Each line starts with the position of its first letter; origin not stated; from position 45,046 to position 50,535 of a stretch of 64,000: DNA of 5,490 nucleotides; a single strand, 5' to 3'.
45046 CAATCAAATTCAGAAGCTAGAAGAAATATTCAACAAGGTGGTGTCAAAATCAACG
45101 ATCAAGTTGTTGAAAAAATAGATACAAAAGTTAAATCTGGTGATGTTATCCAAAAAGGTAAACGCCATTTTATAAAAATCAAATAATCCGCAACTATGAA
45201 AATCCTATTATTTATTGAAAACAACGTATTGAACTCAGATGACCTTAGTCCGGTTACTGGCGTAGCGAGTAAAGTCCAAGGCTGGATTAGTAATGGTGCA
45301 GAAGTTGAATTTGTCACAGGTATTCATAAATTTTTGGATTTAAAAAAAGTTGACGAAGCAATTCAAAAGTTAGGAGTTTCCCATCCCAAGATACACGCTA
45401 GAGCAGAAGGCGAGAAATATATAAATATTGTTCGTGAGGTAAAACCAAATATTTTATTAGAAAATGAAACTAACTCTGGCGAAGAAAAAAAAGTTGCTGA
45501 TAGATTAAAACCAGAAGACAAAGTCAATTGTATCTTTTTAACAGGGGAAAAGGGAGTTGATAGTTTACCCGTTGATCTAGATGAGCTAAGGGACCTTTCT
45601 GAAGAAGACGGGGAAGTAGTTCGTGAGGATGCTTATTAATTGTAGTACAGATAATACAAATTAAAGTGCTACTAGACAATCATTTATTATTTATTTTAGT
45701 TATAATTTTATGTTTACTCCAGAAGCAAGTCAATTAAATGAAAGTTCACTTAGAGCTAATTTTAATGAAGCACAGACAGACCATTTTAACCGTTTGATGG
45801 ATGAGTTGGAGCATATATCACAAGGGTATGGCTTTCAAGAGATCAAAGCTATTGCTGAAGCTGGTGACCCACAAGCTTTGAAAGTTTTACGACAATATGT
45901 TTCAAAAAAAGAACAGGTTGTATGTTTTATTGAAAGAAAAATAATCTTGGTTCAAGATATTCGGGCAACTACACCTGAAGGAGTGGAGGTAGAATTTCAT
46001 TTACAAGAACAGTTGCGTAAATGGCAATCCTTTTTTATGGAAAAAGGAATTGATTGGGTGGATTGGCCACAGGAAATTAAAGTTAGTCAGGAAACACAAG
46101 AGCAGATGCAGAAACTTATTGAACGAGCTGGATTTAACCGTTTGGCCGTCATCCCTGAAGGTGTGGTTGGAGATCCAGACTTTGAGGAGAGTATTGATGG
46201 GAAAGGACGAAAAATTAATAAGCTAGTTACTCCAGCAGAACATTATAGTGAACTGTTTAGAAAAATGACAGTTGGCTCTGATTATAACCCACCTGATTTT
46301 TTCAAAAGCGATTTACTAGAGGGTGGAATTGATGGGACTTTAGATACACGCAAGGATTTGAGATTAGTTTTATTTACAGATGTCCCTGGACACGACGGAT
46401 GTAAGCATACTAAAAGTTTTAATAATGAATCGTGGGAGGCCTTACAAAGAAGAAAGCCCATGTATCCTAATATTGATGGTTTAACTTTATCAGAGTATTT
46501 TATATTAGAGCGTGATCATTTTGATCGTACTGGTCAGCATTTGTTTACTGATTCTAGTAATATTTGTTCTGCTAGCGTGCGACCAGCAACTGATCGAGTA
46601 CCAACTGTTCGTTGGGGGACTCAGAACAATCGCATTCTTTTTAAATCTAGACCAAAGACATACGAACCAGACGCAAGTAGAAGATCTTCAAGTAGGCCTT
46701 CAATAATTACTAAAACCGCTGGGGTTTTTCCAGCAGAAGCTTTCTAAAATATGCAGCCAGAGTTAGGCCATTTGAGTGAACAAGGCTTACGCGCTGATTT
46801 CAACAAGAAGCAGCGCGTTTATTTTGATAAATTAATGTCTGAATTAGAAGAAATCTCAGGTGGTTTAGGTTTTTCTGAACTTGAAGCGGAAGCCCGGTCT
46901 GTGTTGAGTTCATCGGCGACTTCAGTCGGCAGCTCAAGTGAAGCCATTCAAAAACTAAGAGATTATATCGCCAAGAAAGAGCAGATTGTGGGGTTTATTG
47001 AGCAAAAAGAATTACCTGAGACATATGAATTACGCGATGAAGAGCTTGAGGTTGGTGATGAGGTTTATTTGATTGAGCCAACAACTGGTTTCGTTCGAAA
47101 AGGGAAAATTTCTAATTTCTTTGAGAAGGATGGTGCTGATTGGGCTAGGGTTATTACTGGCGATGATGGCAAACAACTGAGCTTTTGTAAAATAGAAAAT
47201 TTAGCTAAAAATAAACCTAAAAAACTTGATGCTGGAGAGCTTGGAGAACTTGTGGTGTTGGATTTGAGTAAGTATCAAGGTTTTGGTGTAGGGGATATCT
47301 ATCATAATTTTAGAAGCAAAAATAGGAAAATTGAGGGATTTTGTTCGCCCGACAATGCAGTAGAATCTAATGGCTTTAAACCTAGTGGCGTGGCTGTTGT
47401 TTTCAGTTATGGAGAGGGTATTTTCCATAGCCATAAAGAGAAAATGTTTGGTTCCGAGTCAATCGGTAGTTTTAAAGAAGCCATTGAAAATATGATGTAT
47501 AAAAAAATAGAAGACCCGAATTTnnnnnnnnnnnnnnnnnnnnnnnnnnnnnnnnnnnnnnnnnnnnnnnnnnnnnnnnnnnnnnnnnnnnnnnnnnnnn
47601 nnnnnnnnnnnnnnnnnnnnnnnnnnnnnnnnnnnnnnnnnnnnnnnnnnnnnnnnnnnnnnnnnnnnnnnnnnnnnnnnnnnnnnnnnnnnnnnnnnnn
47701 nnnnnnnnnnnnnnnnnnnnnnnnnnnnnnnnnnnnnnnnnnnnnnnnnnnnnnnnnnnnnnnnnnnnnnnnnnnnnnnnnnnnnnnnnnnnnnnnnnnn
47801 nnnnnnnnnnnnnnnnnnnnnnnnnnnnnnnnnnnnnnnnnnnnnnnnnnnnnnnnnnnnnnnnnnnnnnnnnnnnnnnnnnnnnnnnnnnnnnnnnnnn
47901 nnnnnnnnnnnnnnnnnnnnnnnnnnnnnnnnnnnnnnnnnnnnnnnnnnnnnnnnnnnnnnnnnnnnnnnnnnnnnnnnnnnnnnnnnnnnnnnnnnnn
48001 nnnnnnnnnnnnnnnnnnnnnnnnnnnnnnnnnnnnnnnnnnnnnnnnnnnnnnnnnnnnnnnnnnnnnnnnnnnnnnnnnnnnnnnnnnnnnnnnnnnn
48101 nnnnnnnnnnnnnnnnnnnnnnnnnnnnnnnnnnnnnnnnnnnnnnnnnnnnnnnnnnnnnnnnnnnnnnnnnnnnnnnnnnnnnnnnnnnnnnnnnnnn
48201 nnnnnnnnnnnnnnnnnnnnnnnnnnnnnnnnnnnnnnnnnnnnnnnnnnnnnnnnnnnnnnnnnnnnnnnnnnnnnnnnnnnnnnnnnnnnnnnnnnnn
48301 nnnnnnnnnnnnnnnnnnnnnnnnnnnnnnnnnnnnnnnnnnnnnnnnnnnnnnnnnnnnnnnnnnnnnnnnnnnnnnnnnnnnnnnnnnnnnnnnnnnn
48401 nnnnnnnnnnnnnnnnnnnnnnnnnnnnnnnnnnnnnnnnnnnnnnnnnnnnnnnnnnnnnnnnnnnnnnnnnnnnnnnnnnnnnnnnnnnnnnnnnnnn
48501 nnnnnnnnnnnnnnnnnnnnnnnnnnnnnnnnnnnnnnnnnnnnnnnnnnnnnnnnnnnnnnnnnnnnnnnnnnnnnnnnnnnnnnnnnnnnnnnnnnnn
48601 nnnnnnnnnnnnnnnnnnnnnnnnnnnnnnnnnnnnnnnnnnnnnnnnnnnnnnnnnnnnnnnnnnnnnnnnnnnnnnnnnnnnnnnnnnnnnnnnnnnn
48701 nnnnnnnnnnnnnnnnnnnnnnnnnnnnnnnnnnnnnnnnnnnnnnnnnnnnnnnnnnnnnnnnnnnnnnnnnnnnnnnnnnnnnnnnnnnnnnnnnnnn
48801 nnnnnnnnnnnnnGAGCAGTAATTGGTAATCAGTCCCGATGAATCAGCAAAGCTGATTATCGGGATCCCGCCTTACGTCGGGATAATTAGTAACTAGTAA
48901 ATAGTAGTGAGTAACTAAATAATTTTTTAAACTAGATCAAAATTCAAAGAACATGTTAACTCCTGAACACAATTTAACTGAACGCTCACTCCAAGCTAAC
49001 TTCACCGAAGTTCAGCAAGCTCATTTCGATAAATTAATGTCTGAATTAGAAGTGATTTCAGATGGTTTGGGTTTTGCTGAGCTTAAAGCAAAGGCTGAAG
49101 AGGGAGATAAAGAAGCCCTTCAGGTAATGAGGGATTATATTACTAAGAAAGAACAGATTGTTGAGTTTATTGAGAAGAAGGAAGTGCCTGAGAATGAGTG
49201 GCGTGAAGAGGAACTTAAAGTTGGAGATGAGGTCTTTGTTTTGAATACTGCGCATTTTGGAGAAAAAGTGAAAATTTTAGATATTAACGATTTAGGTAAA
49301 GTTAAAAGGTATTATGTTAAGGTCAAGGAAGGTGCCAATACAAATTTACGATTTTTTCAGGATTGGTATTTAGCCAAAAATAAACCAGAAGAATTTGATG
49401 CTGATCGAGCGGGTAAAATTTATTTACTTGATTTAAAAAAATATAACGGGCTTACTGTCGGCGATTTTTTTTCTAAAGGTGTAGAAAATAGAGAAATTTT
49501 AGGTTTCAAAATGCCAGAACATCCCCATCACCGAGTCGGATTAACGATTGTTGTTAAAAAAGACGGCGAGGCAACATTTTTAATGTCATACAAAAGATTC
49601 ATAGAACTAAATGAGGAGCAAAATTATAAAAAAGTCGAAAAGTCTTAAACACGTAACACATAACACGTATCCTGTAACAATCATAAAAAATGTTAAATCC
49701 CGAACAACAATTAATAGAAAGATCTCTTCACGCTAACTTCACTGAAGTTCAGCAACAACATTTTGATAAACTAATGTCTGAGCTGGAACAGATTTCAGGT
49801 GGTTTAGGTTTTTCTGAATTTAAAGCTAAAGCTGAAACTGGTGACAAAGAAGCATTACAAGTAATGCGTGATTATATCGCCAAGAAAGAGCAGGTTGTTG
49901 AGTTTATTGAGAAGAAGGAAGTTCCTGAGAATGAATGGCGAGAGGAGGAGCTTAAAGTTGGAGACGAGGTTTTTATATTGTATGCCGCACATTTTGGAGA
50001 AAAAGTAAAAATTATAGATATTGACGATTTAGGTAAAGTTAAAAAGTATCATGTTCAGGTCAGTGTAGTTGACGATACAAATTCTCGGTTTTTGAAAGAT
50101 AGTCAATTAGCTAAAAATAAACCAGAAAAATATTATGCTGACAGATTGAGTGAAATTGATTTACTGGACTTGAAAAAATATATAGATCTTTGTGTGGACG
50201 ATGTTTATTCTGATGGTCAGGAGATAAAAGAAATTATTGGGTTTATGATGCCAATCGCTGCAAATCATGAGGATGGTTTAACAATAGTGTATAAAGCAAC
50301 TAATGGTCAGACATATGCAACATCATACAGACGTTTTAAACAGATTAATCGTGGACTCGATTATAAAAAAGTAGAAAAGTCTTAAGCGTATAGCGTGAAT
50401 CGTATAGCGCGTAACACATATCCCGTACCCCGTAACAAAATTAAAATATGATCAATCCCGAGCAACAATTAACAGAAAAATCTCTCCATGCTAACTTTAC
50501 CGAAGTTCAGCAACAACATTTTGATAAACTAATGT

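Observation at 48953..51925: Recent tandem amplification with gene conversion among paralogs E-H, including near-identical 62-nt spacers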

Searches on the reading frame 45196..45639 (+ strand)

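Call 6: search_protein_families(library=pfam, proteins=[window:45196-45639:+], max_evalue=1)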
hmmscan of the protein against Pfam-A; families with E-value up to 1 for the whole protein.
window:45196-45639:+ (147 aa): 1 family
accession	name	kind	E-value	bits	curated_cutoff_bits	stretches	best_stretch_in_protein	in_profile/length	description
PF01085.23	HH_signal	-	0.04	14.1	22.1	1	56-111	33-84/161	Hedgehog amino-terminal signalling domain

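Call 7: search_protein_families(library=ncbifam, proteins=[window:45196-45639:+], max_evalue=1)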
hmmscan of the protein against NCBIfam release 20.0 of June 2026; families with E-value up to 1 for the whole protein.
window:45196-45639:+ (147 aa): 0 families

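Call 63: search_protein_families(library=phrogs, proteins=[window:45196-45639:+], max_evalue=0.1)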
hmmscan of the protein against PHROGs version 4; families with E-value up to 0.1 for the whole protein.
window:45196-45639:+ (147 aa): 0 families

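Call 64: search_protein_families(library=padloc, proteins=[window:45196-45639:+], max_evalue=0.1)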
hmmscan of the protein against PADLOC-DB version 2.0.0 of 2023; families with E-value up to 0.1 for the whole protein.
window:45196-45639:+ (147 aa): 0 families

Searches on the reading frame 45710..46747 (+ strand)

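Call 6: search_protein_families(library=pfam, proteins=[window:45710-46747:+], max_evalue=1)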
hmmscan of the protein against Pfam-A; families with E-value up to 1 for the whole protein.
window:45710-46747:+ (345 aa): 3 families
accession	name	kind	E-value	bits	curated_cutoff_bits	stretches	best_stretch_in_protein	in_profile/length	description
PF16889.11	Hepar_II_III_N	-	0.00026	20.9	22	1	42-134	12-102/340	Heparinase II/III N-terminus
PF18101.7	Pan3_PK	-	0.17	12.3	25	1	18-66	31-79/138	Pan3 Pseudokinase domain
PF07796.16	DUF1638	-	0.24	11.7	27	1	96-170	70-144/161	Protein of unknown function (DUF1638)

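Call 7: search_protein_families(library=ncbifam, proteins=[window:45710-46747:+], max_evalue=1)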
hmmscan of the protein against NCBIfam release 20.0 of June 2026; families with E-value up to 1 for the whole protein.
window:45710-46747:+ (345 aa): 0 families

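Call 63: search_protein_families(library=phrogs, proteins=[window:45710-46747:+], max_evalue=0.1)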
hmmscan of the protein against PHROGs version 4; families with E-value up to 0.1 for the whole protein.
window:45710-46747:+ (345 aa): 0 families

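Call 64: search_protein_families(library=padloc, proteins=[window:45710-46747:+], max_evalue=0.1)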
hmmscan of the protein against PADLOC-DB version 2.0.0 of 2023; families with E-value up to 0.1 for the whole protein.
window:45710-46747:+ (345 aa): 0 families

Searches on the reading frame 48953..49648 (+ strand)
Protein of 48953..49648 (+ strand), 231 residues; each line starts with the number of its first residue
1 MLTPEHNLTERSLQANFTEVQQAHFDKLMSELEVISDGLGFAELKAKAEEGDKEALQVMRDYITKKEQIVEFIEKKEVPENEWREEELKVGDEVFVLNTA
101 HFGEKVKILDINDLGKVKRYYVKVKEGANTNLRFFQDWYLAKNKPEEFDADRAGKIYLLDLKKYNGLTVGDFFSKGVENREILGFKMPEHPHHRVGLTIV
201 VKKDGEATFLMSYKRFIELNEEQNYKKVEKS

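Call 6: search_protein_families(library=pfam, proteins=[window:48953-49648:+], max_evalue=1)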
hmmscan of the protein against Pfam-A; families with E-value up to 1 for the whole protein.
window:48953-49648:+ (231 aa): 2 families
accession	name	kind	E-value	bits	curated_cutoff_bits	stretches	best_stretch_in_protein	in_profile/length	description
PF18101.7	Pan3_PK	-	0.0027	18.1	25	1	17-65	31-79/138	Pan3 Pseudokinase domain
PF00467.35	KOW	-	0.1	13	22.3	1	90-115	1-26/32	KOW motif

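Call 7: search_protein_families(library=ncbifam, proteins=[window:48953-49648:+], max_evalue=1)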
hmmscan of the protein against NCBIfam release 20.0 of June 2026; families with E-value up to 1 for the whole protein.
window:48953-49648:+ (231 aa): 0 families

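Call 29: search_solved_structures(query=A1, max_evalue=10)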
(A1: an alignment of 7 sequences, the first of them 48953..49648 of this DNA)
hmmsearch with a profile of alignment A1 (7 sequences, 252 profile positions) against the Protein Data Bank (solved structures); distinct sequences matched with E-value up to 10: 1.
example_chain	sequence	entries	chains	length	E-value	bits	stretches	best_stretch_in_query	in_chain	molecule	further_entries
3h4m_A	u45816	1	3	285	0.045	16.7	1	31-79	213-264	Proteasome-activating nucleotidase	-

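Call 63: search_protein_families(library=phrogs, proteins=[window:48953-49648:+], max_evalue=0.1)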
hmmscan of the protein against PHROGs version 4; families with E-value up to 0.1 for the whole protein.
window:48953-49648:+ (231 aa): 4 families
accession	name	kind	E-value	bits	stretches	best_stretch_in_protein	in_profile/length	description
phrog_5785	-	unknown function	0.013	16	1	85-121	3-38/80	-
phrog_21207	-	unknown function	0.049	14.6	1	58-122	67-137/155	-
phrog_33197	-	unknown function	0.077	13.2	1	60-119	93-153/308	-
phrog_579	-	unknown function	0.095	13.9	0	63-110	57-105/110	-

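Call 64: search_protein_families(library=padloc, proteins=[window:48953-49648:+], max_evalue=0.1)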
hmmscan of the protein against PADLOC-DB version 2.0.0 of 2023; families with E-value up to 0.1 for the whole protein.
window:48953-49648:+ (231 aa): 0 families

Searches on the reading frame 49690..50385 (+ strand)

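Call 6: search_protein_families(library=pfam, proteins=[window:49690-50385:+], max_evalue=1)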
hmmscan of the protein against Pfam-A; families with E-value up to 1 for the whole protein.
window:49690-50385:+ (231 aa): 3 families
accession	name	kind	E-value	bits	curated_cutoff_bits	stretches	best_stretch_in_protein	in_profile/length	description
PF00467.35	KOW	-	0.03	14.6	22.3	1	90-115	1-26/32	KOW motif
PF11657.13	Activator-TraM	-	0.082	13.3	24.4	1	7-65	29-86/142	Transcriptional activator TraM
PF11673.13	DUF3269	-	0.29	12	25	0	92-121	27-56/73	Protein of unknown function (DUF3269)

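Call 7: search_protein_families(library=ncbifam, proteins=[window:49690-50385:+], max_evalue=1)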
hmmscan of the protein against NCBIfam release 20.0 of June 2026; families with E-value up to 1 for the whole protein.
window:49690-50385:+ (231 aa): 0 families
